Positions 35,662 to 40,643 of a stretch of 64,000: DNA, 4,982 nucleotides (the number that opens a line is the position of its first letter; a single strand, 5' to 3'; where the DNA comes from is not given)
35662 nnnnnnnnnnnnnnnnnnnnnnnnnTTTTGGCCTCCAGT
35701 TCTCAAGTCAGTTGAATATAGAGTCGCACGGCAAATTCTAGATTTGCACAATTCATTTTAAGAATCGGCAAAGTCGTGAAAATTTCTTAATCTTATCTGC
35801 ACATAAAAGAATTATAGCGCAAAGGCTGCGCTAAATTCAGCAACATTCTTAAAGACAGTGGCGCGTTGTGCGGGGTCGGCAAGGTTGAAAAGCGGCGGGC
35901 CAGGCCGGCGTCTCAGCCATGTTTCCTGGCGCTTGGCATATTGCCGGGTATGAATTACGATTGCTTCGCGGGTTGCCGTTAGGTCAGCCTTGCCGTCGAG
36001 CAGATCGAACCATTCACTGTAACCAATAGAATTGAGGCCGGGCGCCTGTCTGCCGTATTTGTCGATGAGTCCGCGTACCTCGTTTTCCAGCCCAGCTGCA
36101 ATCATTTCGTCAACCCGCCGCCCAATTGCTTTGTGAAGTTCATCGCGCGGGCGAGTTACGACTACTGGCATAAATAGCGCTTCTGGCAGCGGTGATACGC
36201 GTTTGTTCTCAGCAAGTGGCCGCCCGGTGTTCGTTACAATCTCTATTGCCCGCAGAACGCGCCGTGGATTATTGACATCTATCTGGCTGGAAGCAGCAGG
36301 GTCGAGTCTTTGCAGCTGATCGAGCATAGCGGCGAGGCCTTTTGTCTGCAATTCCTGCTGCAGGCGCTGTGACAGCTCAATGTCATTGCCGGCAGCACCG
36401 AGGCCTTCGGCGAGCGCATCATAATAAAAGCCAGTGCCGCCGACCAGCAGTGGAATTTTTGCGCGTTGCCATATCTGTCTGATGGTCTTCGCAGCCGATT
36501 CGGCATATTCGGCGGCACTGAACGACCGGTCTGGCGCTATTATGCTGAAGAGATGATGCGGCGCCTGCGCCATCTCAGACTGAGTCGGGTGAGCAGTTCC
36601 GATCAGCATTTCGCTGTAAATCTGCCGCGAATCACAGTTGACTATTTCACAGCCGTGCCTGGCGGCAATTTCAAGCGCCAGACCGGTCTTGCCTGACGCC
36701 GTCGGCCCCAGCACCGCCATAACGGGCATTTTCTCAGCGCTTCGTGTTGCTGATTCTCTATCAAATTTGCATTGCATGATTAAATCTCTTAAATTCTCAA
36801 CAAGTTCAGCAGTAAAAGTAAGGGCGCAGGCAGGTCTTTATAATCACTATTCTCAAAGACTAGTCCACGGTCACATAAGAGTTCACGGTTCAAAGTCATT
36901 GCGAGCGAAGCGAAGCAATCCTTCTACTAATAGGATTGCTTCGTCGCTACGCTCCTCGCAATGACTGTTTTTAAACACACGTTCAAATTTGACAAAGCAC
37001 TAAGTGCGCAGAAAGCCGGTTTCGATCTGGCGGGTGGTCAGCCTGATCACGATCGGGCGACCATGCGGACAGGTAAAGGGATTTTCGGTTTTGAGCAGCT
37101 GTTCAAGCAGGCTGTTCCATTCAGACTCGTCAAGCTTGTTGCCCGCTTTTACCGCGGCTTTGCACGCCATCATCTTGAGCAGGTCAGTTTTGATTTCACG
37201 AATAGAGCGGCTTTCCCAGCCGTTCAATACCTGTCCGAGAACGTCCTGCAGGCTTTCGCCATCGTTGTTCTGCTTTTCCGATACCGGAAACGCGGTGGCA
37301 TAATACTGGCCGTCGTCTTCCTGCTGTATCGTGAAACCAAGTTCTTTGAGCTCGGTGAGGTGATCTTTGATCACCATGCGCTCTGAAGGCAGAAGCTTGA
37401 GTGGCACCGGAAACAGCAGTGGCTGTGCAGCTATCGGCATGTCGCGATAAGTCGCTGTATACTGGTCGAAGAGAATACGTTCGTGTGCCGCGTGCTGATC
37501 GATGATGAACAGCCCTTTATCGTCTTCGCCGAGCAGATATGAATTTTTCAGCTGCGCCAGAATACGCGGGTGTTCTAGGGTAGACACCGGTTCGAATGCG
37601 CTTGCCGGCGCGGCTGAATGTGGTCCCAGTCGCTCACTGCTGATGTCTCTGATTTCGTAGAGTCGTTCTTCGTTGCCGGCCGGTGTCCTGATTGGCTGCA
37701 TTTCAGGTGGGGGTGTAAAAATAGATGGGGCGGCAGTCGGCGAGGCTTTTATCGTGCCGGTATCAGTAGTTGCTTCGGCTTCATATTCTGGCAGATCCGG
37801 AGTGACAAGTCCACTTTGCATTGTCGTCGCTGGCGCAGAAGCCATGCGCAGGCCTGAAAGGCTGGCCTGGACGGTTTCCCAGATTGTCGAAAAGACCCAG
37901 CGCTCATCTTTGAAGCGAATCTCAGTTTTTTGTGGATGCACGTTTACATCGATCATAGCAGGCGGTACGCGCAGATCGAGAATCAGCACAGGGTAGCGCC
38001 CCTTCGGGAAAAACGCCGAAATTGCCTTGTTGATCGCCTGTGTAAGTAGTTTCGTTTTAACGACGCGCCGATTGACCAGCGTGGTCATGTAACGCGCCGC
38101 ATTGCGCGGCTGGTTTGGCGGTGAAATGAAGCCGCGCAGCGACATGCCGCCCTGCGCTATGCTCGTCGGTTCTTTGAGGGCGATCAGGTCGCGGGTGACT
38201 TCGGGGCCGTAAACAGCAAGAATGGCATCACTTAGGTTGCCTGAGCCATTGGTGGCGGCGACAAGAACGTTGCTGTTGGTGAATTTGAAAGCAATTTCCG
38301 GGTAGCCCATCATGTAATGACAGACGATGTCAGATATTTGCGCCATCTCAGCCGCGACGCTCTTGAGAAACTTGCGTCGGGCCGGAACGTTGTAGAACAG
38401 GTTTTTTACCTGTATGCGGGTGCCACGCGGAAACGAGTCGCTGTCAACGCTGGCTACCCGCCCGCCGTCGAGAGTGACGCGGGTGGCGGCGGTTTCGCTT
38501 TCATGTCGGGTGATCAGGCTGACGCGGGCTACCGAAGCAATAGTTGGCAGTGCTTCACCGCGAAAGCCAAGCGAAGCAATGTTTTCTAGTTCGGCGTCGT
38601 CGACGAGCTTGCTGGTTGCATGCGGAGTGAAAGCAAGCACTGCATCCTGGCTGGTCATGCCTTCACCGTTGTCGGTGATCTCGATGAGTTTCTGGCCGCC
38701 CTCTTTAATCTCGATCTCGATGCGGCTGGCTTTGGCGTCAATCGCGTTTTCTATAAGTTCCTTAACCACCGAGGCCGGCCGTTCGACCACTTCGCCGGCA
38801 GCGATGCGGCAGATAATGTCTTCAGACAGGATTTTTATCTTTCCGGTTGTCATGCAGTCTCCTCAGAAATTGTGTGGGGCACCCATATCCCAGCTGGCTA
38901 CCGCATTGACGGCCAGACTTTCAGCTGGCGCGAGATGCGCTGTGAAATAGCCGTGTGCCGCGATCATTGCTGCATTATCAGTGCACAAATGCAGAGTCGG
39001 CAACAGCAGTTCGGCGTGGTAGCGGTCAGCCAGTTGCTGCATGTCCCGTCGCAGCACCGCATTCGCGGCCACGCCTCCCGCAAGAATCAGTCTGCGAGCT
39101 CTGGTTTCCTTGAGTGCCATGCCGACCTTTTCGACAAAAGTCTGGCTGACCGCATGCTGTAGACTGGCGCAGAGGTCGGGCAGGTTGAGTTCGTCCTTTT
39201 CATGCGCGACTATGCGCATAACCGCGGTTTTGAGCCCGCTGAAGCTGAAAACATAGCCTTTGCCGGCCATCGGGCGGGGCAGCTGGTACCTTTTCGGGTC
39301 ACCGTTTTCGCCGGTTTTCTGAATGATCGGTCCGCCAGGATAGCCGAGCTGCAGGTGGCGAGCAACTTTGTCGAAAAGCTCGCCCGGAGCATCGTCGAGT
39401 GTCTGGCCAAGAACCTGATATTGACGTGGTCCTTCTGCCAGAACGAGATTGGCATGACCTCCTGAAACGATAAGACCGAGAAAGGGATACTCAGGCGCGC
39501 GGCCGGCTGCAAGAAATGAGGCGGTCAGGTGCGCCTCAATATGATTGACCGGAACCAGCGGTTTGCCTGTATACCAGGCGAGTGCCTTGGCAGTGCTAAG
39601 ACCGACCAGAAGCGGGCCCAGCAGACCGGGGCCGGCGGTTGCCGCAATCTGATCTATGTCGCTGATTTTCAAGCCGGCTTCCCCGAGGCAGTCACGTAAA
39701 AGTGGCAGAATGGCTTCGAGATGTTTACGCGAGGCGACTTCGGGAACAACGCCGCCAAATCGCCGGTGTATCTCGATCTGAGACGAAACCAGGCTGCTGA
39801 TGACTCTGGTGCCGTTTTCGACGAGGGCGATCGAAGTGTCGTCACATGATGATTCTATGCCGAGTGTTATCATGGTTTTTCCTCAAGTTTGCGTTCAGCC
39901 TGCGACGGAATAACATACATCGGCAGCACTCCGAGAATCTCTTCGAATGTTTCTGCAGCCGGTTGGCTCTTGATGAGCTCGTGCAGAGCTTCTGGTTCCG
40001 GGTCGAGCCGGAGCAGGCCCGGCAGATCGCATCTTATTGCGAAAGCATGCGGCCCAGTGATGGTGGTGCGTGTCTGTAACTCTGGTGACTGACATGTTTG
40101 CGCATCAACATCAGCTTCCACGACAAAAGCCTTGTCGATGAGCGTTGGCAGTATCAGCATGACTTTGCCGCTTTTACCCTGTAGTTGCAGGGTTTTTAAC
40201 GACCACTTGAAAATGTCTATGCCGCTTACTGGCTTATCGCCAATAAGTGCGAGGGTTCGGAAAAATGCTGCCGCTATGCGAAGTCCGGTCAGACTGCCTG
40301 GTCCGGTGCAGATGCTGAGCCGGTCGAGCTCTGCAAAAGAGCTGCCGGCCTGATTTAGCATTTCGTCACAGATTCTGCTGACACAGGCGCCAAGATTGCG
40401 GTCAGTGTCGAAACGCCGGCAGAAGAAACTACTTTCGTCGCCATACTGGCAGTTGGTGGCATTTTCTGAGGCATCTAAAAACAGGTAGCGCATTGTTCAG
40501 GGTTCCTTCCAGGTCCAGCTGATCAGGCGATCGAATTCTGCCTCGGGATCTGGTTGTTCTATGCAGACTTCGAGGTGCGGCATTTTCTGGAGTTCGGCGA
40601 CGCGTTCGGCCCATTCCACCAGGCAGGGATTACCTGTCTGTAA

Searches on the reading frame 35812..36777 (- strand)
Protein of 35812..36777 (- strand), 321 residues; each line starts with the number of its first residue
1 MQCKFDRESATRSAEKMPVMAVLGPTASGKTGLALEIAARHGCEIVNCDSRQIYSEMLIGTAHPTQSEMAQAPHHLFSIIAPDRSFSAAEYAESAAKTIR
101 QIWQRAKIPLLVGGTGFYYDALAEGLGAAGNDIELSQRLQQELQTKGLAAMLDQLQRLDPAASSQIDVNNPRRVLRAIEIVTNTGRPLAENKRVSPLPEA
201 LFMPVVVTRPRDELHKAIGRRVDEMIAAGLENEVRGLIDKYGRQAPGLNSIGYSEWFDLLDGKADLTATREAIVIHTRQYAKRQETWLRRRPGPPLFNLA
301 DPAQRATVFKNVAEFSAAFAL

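Call 3: search_protein_families(library=pfam, proteins=[window:35812-36777:-], max_evalue=1)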
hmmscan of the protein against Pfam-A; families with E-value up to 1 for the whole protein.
window:35812-36777:- (321 aa): 5 families
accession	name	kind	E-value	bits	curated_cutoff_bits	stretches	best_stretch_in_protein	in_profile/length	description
PF01715.23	IPPT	-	2.1e-75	254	23.6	1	52-290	1-242/243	IPP transferase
PF01745.22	IPT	-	9e-08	32.2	20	1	18-71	2-55/233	Isopentenyl transferase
PF13191.12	AAA_16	-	0.0025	18.8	32.6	1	14-163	22-149/167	AAA ATPase domain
PF00004.35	AAA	-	0.018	15.9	21.2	1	22-107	3-54/131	ATPase family associated with various cellular activities (AAA)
PF13671.12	AAA_33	-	0.024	15.4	27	1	21-71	3-50/143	AAA domain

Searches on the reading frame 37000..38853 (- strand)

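Call 18: search_protein_families(library=pfam, proteins=[window:37000-38853:-], max_evalue=0.00001)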
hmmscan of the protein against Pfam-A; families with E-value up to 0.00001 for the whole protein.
window:37000-38853:- (617 aa): 4 families
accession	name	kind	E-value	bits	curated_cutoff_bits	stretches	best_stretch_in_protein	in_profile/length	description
PF08676.16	MutL_C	-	3.9e-33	114.6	25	1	432-574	1-142/142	MutL C terminal dimerisation domain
PF01119.25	DNA_mis_repair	-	1.6e-31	108.8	26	1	212-332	2-118/119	DNA mismatch repair protein, C-terminal domain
PF13589.12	HATPase_c_3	-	3.7e-12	46.9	25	1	27-129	4-106/137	Histidine kinase-, DNA gyrase B-, and HSP90-like ATPase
PF02518.31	HATPase_c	-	1.7e-09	38.6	26.4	1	24-86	4-64/111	Histidine kinase-, DNA gyrase B-, and HSP90-like ATPase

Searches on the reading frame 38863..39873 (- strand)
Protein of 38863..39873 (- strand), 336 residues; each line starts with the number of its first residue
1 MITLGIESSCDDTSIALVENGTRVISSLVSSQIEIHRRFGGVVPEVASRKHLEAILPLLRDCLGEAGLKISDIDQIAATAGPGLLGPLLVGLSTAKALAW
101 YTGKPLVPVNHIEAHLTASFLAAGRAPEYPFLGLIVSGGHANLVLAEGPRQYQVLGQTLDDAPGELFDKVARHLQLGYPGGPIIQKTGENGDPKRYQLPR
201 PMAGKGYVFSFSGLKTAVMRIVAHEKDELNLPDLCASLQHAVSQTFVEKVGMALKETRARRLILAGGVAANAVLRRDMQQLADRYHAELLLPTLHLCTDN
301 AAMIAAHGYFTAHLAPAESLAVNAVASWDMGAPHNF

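Call 18: search_protein_families(library=pfam, proteins=[window:38863-39873:-], max_evalue=0.00001)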
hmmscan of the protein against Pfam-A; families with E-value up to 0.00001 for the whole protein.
window:38863-39873:- (336 aa): 2 families
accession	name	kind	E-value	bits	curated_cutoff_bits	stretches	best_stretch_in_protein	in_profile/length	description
PF00814.31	TsaD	-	3e-91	306.2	24.8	1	24-305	2-263/264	tRNA N6-adenosine threonylcarbamoyltransferase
PF02543.21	Carbam_trans_N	-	1.6e-06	28.2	24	0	223-275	269-317/346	Carbamoyltransferase N-terminus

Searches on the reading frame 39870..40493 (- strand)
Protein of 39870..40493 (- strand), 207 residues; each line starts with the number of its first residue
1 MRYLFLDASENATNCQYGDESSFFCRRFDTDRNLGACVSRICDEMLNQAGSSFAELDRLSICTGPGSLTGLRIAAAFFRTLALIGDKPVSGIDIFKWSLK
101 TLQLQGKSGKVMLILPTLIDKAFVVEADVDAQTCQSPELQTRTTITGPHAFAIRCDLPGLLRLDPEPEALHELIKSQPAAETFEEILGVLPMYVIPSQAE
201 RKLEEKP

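Call 18: search_protein_families(library=pfam, proteins=[window:39870-40493:-], max_evalue=0.00001)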
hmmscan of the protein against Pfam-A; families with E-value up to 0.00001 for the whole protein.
window:39870-40493:- (207 aa): 1 family
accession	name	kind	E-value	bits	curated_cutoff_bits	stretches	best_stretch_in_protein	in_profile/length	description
PF00814.31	TsaD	-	6.6e-11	42.9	24.8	1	38-105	33-100/264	tRNA N6-adenosine threonylcarbamoyltransferase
